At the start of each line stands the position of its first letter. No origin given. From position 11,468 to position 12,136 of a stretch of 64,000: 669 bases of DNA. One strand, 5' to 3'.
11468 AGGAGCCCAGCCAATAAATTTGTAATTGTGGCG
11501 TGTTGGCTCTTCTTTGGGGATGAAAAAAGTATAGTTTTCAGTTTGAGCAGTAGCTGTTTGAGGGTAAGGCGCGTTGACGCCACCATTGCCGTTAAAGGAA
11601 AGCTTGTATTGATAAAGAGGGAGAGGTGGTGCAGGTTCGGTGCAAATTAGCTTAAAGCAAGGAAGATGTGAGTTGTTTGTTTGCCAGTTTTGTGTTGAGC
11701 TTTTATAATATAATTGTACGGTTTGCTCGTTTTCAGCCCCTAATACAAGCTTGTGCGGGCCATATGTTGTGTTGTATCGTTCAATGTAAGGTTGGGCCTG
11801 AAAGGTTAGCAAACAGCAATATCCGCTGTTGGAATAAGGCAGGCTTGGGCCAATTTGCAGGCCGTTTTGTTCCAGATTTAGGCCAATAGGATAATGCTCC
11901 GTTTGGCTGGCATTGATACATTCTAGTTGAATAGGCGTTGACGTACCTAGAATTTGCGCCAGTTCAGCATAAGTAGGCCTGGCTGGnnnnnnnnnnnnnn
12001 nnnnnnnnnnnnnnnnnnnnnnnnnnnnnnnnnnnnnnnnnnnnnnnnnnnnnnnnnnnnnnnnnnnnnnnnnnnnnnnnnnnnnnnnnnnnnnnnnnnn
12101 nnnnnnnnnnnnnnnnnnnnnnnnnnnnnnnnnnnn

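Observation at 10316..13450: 1044-aa SLH-anchored surface protein with six Listeria-Bacteroides-type repeats and a novel duplicated Cys-containing central module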

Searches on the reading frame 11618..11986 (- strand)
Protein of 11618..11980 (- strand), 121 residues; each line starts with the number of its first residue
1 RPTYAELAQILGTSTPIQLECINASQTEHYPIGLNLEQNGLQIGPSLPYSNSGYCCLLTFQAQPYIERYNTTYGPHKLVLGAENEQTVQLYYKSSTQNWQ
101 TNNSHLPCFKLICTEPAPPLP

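Call 7: search_protein_families(library=pfam, proteins=[window:11618-11980:-], max_evalue=10)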
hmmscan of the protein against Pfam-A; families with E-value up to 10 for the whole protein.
seq(121 aa): 0 families

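Call 32: search_solved_structures(query=A2, max_evalue=10, show_alignments=2)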
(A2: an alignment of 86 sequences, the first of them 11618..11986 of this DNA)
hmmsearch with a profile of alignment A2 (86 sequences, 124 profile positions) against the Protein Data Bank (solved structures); distinct sequences matched with E-value up to 10: 10.
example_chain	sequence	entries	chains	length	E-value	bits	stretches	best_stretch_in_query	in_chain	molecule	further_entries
9c2h_B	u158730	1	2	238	0.0015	21.8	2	50-95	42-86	Antibody Fab NP3-B4 Heavy Chain (variable region)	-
8w97_A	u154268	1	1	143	0.036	17.3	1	46-85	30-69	De novo design protein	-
3ctr_A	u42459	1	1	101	0.098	15.9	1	56-107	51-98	Poly(A)-specific ribonuclease PARN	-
7sq1_H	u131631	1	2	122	0.44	13.8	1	50-96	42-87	C05 Fab heavy chain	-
5b6f_B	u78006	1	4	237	0.47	13.7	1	51-95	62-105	anti-leukotriene C4 monoclonal antibody immunoglobulin gamma1 heavy chain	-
9vnj_A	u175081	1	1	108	0.59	13.4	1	43-106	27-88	Trimeric autotransporter adhesin AtaA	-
3mj6_A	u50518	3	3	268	0.59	13.4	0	37-67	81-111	Junctional adhesion molecule-like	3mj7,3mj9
5kel_H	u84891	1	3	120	0.96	12.7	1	51-95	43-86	c2G4 variable Fab domain heavy chain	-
3vyy_A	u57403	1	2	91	1.2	12.4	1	40-76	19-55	ATP-dependent RNA helicase A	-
5a2i_H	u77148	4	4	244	1.5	12.1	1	51-95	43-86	IG LAMBDA-1 CHAIN V REGION S43 | SCFV-SM3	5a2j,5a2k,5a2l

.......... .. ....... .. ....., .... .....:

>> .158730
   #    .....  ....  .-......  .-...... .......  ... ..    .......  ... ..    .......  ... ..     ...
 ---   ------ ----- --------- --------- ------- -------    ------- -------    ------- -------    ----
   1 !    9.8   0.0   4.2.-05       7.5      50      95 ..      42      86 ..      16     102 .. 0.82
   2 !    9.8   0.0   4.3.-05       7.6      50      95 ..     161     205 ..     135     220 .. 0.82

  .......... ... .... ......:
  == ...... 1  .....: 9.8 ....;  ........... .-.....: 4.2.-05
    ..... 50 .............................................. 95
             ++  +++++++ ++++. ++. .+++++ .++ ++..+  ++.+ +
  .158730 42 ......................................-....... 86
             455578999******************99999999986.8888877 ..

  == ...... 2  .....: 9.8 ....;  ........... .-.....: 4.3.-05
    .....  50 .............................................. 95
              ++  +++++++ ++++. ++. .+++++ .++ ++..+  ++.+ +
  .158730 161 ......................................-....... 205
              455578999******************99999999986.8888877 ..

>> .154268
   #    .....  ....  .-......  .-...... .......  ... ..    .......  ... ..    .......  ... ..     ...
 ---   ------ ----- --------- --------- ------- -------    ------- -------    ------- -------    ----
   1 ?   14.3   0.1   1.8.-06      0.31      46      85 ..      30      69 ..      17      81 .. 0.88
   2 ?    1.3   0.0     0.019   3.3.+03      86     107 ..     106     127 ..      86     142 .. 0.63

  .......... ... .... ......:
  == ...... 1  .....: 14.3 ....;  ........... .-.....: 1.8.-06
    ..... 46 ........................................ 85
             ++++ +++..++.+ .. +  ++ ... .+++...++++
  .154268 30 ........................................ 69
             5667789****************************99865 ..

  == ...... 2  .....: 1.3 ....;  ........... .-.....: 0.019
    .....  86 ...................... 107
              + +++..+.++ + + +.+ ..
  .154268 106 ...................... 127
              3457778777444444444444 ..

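Call 34: find_homologous_proteins(query=A2, max_evalue=0.00001)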
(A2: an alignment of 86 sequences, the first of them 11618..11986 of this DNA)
Query A2 (86 sequences): 766 candidates shared short words with the query, none scored E <= 0.00001.

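Call 39: predict_structure(alignment_id=A2)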
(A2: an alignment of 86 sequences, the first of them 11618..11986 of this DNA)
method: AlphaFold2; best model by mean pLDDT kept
length: 123 residues; sequences in the alignment: 86
mean_pLDDT: 92.3   pTM: 0.84
mean pLDDT of the five models: 92.3, 91.6, 91.5, 91.2, 90.8
residues with pLDDT >= 90: 101; 70-90: 13; 50-70: 9; < 50: 0
segments of 3 or more residues with pLDDT < 50: none
pLDDT, mean of each block of 10 residues (from residue 1): 96 95 80 91 97 92 97 93 97 96 94 85 69
secondary structure, 60 per line:
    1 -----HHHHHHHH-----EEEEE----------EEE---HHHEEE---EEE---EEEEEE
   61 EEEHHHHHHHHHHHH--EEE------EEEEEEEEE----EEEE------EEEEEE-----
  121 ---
elements in order: H6-13 E19-23 E34-36 E43-45 E49-51 E55-63 H64-75 E78-80 E87-95 E100-103 E110-115

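Call 46: search_protein_families(library=pfam, alignment_id=A2, max_evalue=0.1)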
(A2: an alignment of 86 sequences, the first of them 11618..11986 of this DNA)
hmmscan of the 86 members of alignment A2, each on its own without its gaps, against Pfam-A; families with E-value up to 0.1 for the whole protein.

A. member 1, window:11618-11986:- (123 aa): 0 families

B. families by the number of members that match (of 86 scanned): 40 families (the first 25 are shown)
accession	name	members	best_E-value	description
PF25155.1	NTF2_YvbJ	11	0.0018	YvbJ NTF2-like domain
PF00047.31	ig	2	0.038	Immunoglobulin domain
PF19843.4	DUF6318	2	0.049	Family of unknown function (DUF6318)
PF14849.12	YidC_periplas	1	0.00061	YidC periplasmic domain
PF19861.4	DUF6335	1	0.0017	Family of unknown function (DUF6335)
PF22057.2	BACOVA_00961-like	1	0.0023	BACOVA_00961-like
PF19077.6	Big_13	1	0.0029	Bacterial Ig-like domain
PF25252.1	DUF7854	1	0.0039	Family of unknown function (DUF7854)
PF09816.14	EAF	1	0.0044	RNA polymerase II transcription elongation factor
PF09134.16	Invasin_D3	1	0.0087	Invasin, domain 3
PF09817.14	Zwilch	1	0.009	RZZ complex, subunit zwilch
PF07919.17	Gryzun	1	0.013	Gryzun, putative trafficking through Golgi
PF16680.11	Ig_4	1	0.024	T-cell surface glycoprotein CD3 delta chain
PF22753.2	Ape1_N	1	0.027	Peptidoglycan O-acetylesterase, N-terminal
PF17231.7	DUF5305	1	0.028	Family of unknown function (DUF5305)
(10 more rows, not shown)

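Call 47: fold_search(model_id=the predicted structure, library=pdb)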
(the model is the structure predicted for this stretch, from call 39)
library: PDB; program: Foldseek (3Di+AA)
matches with E <= 10: 1001; with E <= 0.001: 0
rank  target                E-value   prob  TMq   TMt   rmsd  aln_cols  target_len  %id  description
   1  3d9r_D                1.0e-01  0.25  0.26  0.25  10.9       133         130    8  Crystal structure of ketosteroid isomerase-like protein (YP_049581.1) from ERWINIA CAROTOVORA ATROSEPTICA SCRI1043 at  (released 2008-07-01)
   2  8pqg_A                2.0e-01  0.51  0.22  0.11   6.4        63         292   14  c-KIT T670I mutated kinase domain in complex with avapritinib (released 2023-12-27)
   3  9kw7_B                2.1e-01  0.13  0.23  0.20  10.5       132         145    9  Polyether epoxide hydrolase MonBI K7A mutant (released 2025-12-10)
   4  3d9r_A                2.5e-01  0.16  0.27  0.26   9.1       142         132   10  Crystal structure of ketosteroid isomerase-like protein (YP_049581.1) from ERWINIA CAROTOVORA ATROSEPTICA SCRI1043 at  (released 2008-07-01)
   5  7ju6_A                2.7e-01  0.44  0.22  0.11   6.9        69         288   14  Structure of RET protein tyrosine kinase in complex with selpercatinib (released 2020-11-11)
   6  6joi                  2.8e-01  0.47  0.23  0.11   6.1        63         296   13  Crystal structure of PDGFRA T674I in complex with crenolanib by co-crystallization (released 2020-03-25)
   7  8pq9_A                2.8e-01  0.41  0.22  0.11   6.3        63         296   14  c-KIT kinase domain in complex with avapritinib (released 2023-12-27)
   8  8pqc_A                3.0e-01  0.41  0.21  0.11   6.3        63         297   14  c-KIT kinase domain in complex with avapritinib derivative 9 (released 2023-12-27)
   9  2ivt                  3.4e-01  0.44  0.23  0.11   6.2        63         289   13  Crystal structure of phosphorylated RET tyrosine kinase domain (released 2006-08-14)
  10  9kw6_A                3.4e-01  0.12  0.23  0.13  10.7       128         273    8  Polyether epoxide hydrolase MonBI-MonBII complex (released 2025-12-10)
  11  2ivu                  3.6e-01  0.47  0.21  0.10   6.1        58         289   14  Crystal structure of phosphorylated RET tyrosine kinase domain complexed with the inhibitor ZD6474 (released 2006-08-10)
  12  6wxj                  3.8e-01  0.35  0.23  0.12   4.9        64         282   20  CSF1R signaling is a regulator of pathogenesis in progressive MS (released 2021-02-10)
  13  7avz                  4.1e-01  0.38  0.21  0.11   5.8        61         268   13  MerTK kinase domain in complex with a bisaminopyrimidine inhibitor (released 2021-03-03)
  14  8pqi                  4.1e-01  0.38  0.22  0.11   5.4        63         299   14  PDGFRA T674I mutant kinase domain in complex with avapritinib derivative 9 (released 2023-12-27)
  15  8pqg_C                4.1e-01  0.38  0.20  0.10   6.2        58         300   16  c-KIT T670I mutated kinase domain in complex with avapritinib (released 2023-12-27)
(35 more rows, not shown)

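Call 48: search_protein_families(library=ncbifam, alignment_id=A2, max_evalue=0.1)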
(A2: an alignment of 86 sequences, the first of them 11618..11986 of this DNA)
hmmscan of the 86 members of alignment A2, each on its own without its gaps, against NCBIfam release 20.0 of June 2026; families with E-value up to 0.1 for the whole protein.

A. member 1, window:11618-11986:- (123 aa): 0 families

B. families by the number of members that match (of 86 scanned): 26 families (the first 25 are shown)
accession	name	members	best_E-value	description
NF053527.1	lipo_Cory_WKLS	2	0.014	WKL family lipoprotein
NF053572.1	LolA1_Flavo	1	0.00027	outer membrane lipoprotein periplasmic chaperone LolA1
NF050074.1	glyox_I_GloA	1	0.011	lactoylglutathione lyase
NF006968.0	PRK09441.1-1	1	0.013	alpha-amylase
NF040680.1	chromo_anti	1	0.013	enediyne antibiotic chromoprotein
NF008152.0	PRK10904.1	1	0.013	adenine-specific DNA-methyltransferase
NF006207.0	PRK08332.1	1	0.015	vitamin B12-dependent ribonucleotide reductase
NF045639.1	GCX_COOH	1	0.016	3-coathanger stack domain-containing protein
NF045839.1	blaOXA-18_like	1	0.018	OXA-18 family class D beta-lactamase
NF009049.0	PRK12383.1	1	0.02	phosphopentomutase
NF053528.1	secreted_MTB12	1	0.024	MTB12 family secreted protein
NF002010.0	PRK00811.1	1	0.028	polyamine aminopropyltransferase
NF003877.0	PRK05427.1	1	0.043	manganese-dependent inorganic pyrophosphatase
NF011757.0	PRK15210.1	1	0.045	fimbrial protein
NF052301.2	Rv2253_fam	1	0.048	Rv2253 family sensor-like surface protein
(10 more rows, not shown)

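Call 64: fold_search(model_id=the predicted structure, library=viral)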
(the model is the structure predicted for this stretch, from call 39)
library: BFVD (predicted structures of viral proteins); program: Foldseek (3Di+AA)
matches with E <= 10: 646; with E <= 0.001: 0
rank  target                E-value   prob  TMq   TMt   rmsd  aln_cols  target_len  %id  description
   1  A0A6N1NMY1            4.4e-02  0.20  0.22  0.15  10.9       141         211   11  Putative orfan [Tupanvirus soda lake]
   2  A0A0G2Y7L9            2.0e-01  0.06  0.15  0.13  19.3       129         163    9  Putative mRNA capping enzyme [Acanthamoeba polyphaga mimivirus]
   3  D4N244                2.5e-01  0.35  0.28  0.16  11.1        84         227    7  ORF7 [Lymantria xylina multiple nucleopolyhedrovirus]
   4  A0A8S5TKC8            2.8e-01  0.13  0.18  0.14   9.7        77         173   13  Thoeris anti-defense 2-like domain-containing protein [Podoviridae sp. ctz6O13]
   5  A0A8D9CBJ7            3.0e-01  0.04  0.15  0.15  15.1       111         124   10  Uncharacterized protein [uncultured marine phage]
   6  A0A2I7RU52            3.4e-01  0.07  0.18  0.14  11.4        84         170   11  (no name in the UniProt tables at hand)
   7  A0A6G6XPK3            4.5e-01  0.16  0.28  0.18  11.6       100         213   13  (no name in the UniProt tables at hand)
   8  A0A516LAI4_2          5.1e-01  0.41  0.30  0.04   8.1        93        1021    8  (no name in the UniProt tables at hand)
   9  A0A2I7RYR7            5.1e-01  0.11  0.20  0.24   9.0        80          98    8  (no name in the UniProt tables at hand)
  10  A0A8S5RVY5            5.1e-01  0.06  0.17  0.07  12.5        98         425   11  Conjugal transfer protein [Siphoviridae sp. ctHip2]
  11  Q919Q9                5.1e-01  0.02  0.16  0.11  14.2       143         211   10  Uncharacterized protein [Culex nigripalpus nucleopolyhedrovirus (isolate Florida/1997)]
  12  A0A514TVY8            5.8e-01  0.15  0.23  0.20   5.5        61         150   10  Uncharacterized protein [Aeromonas phage D6]
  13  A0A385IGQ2            5.8e-01  0.05  0.16  0.22  16.9        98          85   10  Uncharacterized protein [Dickeya phage Luksen]
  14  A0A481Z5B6            6.1e-01  0.33  0.26  0.18  11.5        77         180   14  F-box-like family protein (Fragment) [Pithovirus LCPAC102]
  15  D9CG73                6.1e-01  0.21  0.24  0.11  10.6        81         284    7  (no name in the UniProt tables at hand)
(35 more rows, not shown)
